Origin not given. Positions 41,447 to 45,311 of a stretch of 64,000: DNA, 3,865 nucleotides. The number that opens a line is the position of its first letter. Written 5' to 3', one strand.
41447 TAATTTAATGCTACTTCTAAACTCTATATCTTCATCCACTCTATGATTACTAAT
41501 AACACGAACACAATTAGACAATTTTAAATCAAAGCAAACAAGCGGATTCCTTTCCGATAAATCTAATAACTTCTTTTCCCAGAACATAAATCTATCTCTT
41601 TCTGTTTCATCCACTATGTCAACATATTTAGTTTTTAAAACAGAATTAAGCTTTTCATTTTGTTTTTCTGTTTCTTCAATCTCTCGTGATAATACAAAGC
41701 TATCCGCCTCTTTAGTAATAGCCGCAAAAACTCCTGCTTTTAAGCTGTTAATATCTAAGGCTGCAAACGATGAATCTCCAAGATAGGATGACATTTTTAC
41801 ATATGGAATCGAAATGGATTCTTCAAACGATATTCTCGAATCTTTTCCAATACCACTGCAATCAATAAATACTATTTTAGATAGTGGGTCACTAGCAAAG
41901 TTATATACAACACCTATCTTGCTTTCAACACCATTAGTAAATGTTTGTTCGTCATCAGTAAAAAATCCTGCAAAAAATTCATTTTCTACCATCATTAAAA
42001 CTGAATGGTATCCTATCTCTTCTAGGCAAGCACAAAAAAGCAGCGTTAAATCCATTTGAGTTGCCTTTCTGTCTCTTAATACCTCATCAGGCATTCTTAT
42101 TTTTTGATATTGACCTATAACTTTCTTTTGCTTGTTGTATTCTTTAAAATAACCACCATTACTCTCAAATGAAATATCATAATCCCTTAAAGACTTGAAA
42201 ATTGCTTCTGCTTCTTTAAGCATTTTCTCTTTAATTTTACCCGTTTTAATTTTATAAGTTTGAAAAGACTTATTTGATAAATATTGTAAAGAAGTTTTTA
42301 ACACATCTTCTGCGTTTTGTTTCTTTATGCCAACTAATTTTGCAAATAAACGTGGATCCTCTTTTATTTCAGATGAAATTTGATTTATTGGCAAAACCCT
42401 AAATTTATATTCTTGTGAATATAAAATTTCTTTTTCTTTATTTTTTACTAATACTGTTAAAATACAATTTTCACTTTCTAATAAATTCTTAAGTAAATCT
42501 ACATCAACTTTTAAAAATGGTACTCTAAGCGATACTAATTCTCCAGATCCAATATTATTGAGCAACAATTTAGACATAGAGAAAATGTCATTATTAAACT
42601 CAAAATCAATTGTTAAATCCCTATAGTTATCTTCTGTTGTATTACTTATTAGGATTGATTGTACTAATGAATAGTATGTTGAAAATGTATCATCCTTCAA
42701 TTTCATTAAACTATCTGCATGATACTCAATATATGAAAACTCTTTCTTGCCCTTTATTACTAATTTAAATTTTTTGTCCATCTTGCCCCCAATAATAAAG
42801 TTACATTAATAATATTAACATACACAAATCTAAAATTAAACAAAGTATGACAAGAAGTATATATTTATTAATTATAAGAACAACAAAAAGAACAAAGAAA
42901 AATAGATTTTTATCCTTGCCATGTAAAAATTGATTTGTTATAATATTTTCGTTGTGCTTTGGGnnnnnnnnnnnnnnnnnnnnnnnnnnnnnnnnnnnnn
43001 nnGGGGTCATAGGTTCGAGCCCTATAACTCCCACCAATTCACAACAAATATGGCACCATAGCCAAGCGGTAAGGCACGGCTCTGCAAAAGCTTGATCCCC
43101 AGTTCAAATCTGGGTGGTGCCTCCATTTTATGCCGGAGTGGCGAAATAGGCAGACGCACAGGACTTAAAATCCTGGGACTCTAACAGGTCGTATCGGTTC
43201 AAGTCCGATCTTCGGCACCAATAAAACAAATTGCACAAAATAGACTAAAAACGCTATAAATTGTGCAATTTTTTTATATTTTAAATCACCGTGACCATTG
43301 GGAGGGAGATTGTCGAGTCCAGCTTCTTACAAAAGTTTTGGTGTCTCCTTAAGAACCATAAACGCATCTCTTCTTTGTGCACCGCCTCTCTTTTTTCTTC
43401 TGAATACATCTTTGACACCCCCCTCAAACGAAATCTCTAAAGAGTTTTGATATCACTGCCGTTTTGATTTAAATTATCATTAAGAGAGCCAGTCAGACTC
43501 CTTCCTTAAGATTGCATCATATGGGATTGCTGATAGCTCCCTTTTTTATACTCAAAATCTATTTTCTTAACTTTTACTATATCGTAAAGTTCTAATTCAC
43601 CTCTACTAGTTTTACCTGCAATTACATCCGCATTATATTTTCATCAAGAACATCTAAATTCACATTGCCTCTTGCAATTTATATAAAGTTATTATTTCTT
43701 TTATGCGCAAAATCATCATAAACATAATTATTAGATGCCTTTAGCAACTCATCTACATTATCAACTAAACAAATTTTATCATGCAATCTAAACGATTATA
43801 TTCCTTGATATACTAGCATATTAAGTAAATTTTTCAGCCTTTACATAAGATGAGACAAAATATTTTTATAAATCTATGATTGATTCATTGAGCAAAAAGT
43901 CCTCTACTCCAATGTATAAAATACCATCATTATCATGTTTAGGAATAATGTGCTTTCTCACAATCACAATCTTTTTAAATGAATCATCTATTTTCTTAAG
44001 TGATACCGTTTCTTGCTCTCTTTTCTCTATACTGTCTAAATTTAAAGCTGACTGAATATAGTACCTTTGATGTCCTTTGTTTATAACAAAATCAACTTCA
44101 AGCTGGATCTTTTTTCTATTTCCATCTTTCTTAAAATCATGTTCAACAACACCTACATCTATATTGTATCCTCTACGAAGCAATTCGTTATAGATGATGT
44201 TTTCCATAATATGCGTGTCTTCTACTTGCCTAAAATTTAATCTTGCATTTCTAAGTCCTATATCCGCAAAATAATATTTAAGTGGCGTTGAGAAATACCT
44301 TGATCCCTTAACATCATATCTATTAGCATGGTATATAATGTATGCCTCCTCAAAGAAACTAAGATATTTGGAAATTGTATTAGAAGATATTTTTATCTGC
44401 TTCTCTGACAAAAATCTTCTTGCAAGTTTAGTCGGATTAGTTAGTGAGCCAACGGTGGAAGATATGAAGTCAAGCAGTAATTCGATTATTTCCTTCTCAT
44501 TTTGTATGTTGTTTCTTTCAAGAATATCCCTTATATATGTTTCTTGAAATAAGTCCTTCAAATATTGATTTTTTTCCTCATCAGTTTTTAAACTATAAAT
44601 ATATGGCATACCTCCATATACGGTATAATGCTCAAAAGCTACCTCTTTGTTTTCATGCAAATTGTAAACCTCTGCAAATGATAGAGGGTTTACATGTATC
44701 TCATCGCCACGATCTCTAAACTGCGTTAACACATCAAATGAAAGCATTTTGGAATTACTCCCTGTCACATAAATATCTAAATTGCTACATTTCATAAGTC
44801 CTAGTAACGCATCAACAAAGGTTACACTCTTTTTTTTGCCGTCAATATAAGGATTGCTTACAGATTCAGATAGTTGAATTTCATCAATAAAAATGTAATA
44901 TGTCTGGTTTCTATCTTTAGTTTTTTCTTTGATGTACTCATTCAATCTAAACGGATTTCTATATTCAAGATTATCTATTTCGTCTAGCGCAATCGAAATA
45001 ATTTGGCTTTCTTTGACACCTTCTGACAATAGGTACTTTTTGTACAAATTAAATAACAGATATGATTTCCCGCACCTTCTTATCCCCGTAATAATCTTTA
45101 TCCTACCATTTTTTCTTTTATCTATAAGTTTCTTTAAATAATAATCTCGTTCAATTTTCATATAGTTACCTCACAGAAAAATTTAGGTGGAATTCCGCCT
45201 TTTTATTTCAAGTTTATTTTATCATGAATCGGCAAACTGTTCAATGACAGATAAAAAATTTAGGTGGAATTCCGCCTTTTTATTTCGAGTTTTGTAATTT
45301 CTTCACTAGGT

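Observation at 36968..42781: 1,937-aa DUF4011 / SF1 helicase / Vsr-like / DUF3320 protein with an unexplained N-terminal module of about 390 aa, next to a tRNA cluster: candidate single-gene anti-phage system (Hhe-like variant)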

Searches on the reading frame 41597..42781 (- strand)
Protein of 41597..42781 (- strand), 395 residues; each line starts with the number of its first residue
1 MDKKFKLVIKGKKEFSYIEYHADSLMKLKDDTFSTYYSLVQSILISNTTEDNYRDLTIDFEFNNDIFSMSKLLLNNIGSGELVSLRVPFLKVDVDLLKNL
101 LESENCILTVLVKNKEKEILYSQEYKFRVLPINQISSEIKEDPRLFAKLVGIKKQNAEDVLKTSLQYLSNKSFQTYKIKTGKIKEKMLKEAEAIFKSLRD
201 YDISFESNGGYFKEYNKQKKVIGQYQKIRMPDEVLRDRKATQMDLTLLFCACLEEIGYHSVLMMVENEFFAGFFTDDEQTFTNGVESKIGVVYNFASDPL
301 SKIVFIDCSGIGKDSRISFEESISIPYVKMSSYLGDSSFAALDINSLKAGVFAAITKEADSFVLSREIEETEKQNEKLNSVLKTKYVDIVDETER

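Call 27: search_solved_structures(query=A2, max_evalue=10, show_alignments=3)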
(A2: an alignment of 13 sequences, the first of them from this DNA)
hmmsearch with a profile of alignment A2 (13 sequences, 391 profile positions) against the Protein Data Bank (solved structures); distinct sequences matched with E-value up to 10: 1.
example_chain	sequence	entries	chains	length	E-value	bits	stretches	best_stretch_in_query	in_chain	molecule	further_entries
9fqr_Qy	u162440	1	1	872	0.34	13.1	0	230-257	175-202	Dynein regulatory complex subunit 7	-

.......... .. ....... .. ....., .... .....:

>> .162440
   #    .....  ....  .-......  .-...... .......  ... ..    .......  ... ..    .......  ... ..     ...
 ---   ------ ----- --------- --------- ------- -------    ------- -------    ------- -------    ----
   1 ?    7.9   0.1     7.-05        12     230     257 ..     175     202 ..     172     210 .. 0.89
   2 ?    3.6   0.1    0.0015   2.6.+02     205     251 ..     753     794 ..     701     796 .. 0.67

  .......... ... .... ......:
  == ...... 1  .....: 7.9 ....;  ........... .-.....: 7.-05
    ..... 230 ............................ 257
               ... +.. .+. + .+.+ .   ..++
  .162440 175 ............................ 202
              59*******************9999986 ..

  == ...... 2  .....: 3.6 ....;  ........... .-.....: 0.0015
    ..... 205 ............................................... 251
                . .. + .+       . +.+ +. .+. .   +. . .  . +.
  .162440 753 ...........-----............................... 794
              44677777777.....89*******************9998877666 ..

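Call 28: search_protein_families(library=pfam, alignment_id=A2, max_evalue=1)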
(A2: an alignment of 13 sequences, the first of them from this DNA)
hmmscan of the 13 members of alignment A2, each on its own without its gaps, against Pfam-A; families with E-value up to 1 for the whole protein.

A. member 1, seq(395 aa): 2 families
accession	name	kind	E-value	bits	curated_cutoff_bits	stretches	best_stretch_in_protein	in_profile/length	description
PF21652.2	YDR124W_N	-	0.072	13.4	27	1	99-149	9-58/67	YDR124W, N-terminal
PF23448.1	CAP-like_CFAP184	-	0.28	11.8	27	1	43-101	31-88/131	CFAP184 CAP-like domain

B. families by the number of members that match (of 13 scanned): 15 families
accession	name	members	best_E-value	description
PF04473.18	DUF553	12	6e-05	Transglutaminase-like domain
PF01841.26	Transglut_core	11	4.2e-05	Transglutaminase-like superfamily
PF13369.12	Transglut_core2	2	0.012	Transglutaminase-like superfamily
PF16579.11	AdenylateSensor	2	0.058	Adenylate sensor of SNF1-like protein kinase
PF18443.6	Tli4_N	1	0.0099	Tle cognate immunity protein 4 N-terminal domain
PF10682.15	UL40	1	0.013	Glycoprotein of human cytomegalovirus HHV-5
PF04026.17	SpoVG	1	0.014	SpoVG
PF24656.1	CEPT76_peptidase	1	0.032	CEP76 peptidase-like domain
PF15162.11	SCRE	1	0.058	Protein SPO16 homolog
PF21652.2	YDR124W_N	1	0.072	YDR124W, N-terminal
PF24011.1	DUF7325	1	0.086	Family of unknown function (DUF7325)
PF06275.16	DUF1031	1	0.1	Protein of unknown function (DUF1031)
PF25575.1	TPR_BSK1_C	1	0.11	Serine/threonine-protein kinase BSK1-like, TPR repeats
PF08800.15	BT4734-like_N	1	0.13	BT4734-like, N-terminal domain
PF23448.1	CAP-like_CFAP184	1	0.28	CFAP184 CAP-like domain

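Call 33: predict_structure(alignment_id=A2)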
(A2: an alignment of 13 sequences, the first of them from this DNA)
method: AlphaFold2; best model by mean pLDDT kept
length: 395 residues; sequences in the alignment: 13
mean_pLDDT: 86.5   pTM: 0.85
mean pLDDT of the five models: 86.5, 86.1, 85.7, 84.7, 82.5
residues with pLDDT >= 90: 214; 70-90: 138; 50-70: 35; < 50: 8
segments of 3 or more residues with pLDDT < 50: 390-395
pLDDT, mean of each block of 10 residues (from residue 1): 81 93 91 89 92 93 95 90 92 90 93 94 95 84 91 83 89 68 86 95 81 61 72 91 94 92 91 91 93 88 94 92 93 82 91 71 81 82 74 43
secondary structure, 60 per line:
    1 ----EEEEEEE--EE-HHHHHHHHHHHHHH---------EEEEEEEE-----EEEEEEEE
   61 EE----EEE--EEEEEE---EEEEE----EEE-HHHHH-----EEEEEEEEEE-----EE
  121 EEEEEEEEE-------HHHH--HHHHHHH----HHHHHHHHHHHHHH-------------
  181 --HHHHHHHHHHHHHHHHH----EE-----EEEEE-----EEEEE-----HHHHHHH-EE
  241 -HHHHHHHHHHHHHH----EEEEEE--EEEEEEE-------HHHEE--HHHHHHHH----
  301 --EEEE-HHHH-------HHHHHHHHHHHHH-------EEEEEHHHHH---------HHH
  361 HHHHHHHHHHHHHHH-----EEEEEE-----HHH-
elements in order: E5-11 H17-30 E40-47 E53-62 E67-69 E72-77 E81-85 E90-92 H94-98 E104-113 E119-129 H137-140 H143-149 H154-167 H183-199 E211-215 E221-225 H231-237 H242-255 E260-265 E268-274 H289-296 E303-306 H308-311 H319-331 E339-343 H344-348 H358-375 E381-386

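Call 36: fold_search(model_id=the predicted structure, library=pdb)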
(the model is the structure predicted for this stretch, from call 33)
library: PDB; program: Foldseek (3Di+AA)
matches with E <= 10: 1251; with E <= 0.001: 3
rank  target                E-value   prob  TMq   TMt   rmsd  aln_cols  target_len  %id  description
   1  6u4z                  3.3e-04  0.85  0.13  0.11  15.1       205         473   10  Crystal Structure of a family 76 glycoside hydrolase from a bovine Bacteroides thetaiotaomicron strain (released 2020-04-29)
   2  2xwx_A                4.2e-04  1.00  0.19  0.19   5.3       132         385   10  Vibrio cholerae colonization factor GbpA crystal structure (released 2011-11-16)
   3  9fyn                  7.1e-04  1.00  0.20  0.11   4.7       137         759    6  Lacto-N-biosidase from Trueperella pyogenes (released 2024-10-09)
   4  3esw_A                1.1e-03  0.89  0.21  0.24  17.8       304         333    8  Complex of yeast PNGase with GlcNAc2-IAc. (released 2008-11-11)
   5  8gul_A                1.2e-03  1.00  0.19  0.16   5.5       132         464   11  Chitin-active AA10 LPMO (GbpA) complexed with Cu(II) from Vibrio campbellii (released 2023-06-21)
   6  1fso                  1.5e-03  1.00  0.18  0.44   4.2        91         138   12  CRYSTAL STRUCTURE OF TRUNCATED HUMAN RHOGDI QUADRUPLE MUTANT (released 2001-05-02)
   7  7dol_A                1.6e-03  0.11  0.08  0.06  27.9       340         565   10  Mycoplasma genitalium RNase R in complex with double-stranded RNA (released 2021-03-17)
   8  7bj3                  1.9e-03  0.66  0.15  0.07  19.9       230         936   12  ScpA from Streptococcus pyogenes, S512A active site mutant (released 2021-05-12)
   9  1rho_C                2.3e-03  1.00  0.18  0.44   4.6        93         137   12  STRUCTURE OF RHO GUANINE NUCLEOTIDE DISSOCIATION INHIBITOR (released 1997-10-15)
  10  2f4o_A                2.3e-03  0.72  0.18  0.23  18.2       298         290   11  The Mouse PNGase-HR23 Complex Reveals a Complete Remodulation of the Protein-Protein Interface Compared to its Yeast O (released 2006-03-07)
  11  3vmp                  2.3e-03  0.54  0.17  0.11  19.8       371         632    9  Crystal structure of dextranase from Streptococcus mutans in complex with 4,5-epoxypentyl alpha-D-glucopyranoside (released 2012-02-15)
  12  1rho_A                2.6e-03  1.00  0.17  0.40   4.7        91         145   11  STRUCTURE OF RHO GUANINE NUCLEOTIDE DISSOCIATION INHIBITOR (released 1997-10-15)
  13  8k2m                  2.6e-03  0.87  0.14  0.11  18.2       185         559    9  Crystal structure of Group 4 Monosaccharide-releasing beta-N-acetylgalactosaminidase NgaP2 from Paenibacillus sp. TS12 i (released 2024-04-24)
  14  3vmo_A                2.7e-03  0.87  0.17  0.11  18.3       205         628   11  Crystal structure of dextranase from Streptococcus mutans in complex with isomaltotriose (released 2012-02-15)
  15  2jhz_A                2.9e-03  1.00  0.18  0.43   4.6        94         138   13  CRYSTAL STRUCTURE OF RHOGDI E155S, E157S MUTANT (released 2007-05-08)
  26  2f4m_A                4.1e-03  0.99  0.30  0.38  11.9       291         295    9  The Mouse PNGase-HR23 Complex Reveals a Complete Remodulation of the Protein-Protein Interface Compared to its Yeast O (released 2006-03-07)
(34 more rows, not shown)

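Call 37: search_protein_representatives(alignment_id=A2)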
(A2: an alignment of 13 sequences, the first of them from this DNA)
Query: 13 sequences, 391 profile positions. Proteins with E-value up to 0.001 (for the whole library): 5680; up to 1e-10: 2916; up to 1e-30: 455. The best 150 are listed.
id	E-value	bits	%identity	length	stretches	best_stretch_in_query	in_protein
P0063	8.0e-160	548.5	-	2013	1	7-391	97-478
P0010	4.4e-153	526.3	-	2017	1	5-390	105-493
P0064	6.7e-132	456.6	-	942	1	4-391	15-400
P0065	2.8e-124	431.5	-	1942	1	8-389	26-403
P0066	8.6e-123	426.6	-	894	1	5-390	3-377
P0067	1.2e-121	422.8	-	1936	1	5-389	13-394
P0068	9.2e-109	380.4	-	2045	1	6-390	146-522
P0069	2.9e-108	378.8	-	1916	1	5-387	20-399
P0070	8.2e-102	357.5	-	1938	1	6-391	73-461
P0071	1.0e-101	357.2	-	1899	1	6-391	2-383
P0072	1.4e-100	353.5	-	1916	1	13-388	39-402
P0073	2.3e-99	349.5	-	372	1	4-365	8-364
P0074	2.3e-96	339.6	-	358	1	4-313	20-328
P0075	8.0e-94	331.2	-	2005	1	7-391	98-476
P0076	2.6e-93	329.6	-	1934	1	5-391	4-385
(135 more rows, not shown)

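Call 86: fold_search(model_id=the predicted structure, library=viral)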
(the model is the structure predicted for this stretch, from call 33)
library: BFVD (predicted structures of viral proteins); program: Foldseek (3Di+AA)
matches with E <= 10: 1007; with E <= 0.001: 1
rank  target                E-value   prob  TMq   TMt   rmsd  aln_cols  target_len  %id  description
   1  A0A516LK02            9.4e-04  0.97  0.18  0.29   9.6       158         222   12  (no name in the UniProt tables at hand)
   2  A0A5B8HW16            1.7e-03  0.99  0.20  0.36   9.7       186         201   14  Uncharacterized protein [Mimiviridae sp. ChoanoV1]
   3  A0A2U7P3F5            1.9e-03  0.51  0.13  0.19  15.3       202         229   10  (no name in the UniProt tables at hand)
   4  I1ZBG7                3.4e-03  0.98  0.16  0.21  10.7       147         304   17  (no name in the UniProt tables at hand)
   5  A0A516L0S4            3.6e-03  0.35  0.11  0.14  20.6       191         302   10  (no name in the UniProt tables at hand)
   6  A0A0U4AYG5            3.6e-03  0.35  0.16  0.20  19.5       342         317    6  (no name in the UniProt tables at hand)
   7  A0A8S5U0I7            5.1e-03  0.93  0.14  0.20   6.1        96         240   14  Uncharacterized protein [Siphoviridae sp. ctNEy24]
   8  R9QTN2                6.1e-03  0.97  0.16  0.29   5.4       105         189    8  Uncharacterized protein [Haloarcula sinaiiensis tailed virus 1]
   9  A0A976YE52            7.6e-03  0.80  0.14  0.28  10.8       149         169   11  (no name in the UniProt tables at hand)
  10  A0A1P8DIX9            8.6e-03  0.09  0.08  0.05  17.9       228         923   10  (no name in the UniProt tables at hand)
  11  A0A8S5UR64            1.1e-02  0.33  0.11  0.16  14.8       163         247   13  Uncharacterized protein [Podoviridae sp. ctQyH19]
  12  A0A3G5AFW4            1.5e-02  0.84  0.24  0.29  11.5       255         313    8  Uncharacterized protein [Solivirus sp.]
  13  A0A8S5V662            1.6e-02  0.98  0.17  0.36   5.6       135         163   10  Uncharacterized protein [Siphoviridae sp. ctmqu18]
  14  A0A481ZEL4            1.6e-02  0.60  0.12  0.21  13.7       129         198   12  Uncharacterized protein [Pithovirus LCPAC404]
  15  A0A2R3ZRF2            1.8e-02  0.66  0.11  0.29   9.1       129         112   15  (no name in the UniProt tables at hand)
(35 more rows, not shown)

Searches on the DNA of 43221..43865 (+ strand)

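Call 87: search_dna_similar(query=window:43221-43865:+, collection=plasmids, mode=distant, max_rows=8, max_evalue=0.001)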
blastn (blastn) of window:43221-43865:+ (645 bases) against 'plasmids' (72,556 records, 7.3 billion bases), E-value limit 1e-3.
No match.

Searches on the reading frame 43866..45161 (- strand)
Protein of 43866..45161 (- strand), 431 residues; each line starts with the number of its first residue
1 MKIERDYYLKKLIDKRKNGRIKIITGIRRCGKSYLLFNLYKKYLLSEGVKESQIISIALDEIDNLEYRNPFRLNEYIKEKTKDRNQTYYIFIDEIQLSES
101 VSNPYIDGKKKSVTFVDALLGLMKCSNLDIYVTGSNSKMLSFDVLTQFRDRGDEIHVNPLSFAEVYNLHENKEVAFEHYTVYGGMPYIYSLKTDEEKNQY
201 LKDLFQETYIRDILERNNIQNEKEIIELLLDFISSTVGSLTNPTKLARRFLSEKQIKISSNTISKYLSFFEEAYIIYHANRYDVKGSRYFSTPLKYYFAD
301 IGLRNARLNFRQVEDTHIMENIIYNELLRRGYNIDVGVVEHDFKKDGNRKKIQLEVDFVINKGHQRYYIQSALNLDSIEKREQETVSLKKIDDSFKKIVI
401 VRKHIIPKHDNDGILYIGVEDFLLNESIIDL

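Call 48: search_protein_families(library=pfam, proteins=[window:43866-45161:-], max_evalue=0.01)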
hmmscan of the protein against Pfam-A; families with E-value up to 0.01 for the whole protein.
window:43866-45161:- (431 aa): 2 families
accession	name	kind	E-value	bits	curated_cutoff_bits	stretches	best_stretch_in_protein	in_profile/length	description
PF13173.12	AAA_14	-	3.5e-26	92.2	27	1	19-165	2-128/129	AAA domain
PF13635.12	DUF4143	-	6e-19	68.8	28.1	1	211-370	2-156/160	Domain of unknown function (DUF4143)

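Call 77: search_protein_families(library=padloc, proteins=[window:43866-45161:-], max_evalue=0.001)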
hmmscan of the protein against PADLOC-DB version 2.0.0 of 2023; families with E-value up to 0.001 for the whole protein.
window:43866-45161:- (431 aa): 5 families
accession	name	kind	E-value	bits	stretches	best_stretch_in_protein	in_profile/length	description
PDLC04787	PDC-S01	-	2.9e-104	347.2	1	3-426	11-409/412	-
PDLC04789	PDC-S01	-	6.3e-33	112.3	1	3-365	2-332/375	-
PDLC04790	PDC-S01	-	1.1e-16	58.6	1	177-367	175-360/422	-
PDLC04791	PDC-S01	-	1.2e-14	51.8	1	16-396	16-368/395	-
PDLC04788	PDC-S01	-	2.2e-09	34.8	1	168-327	172-340/448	-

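Call 78: search_protein_families(library=ncbifam, proteins=[window:43866-45161:-], max_evalue=0.001)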
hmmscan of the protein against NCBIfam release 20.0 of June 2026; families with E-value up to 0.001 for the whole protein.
window:43866-45161:- (431 aa): 0 families
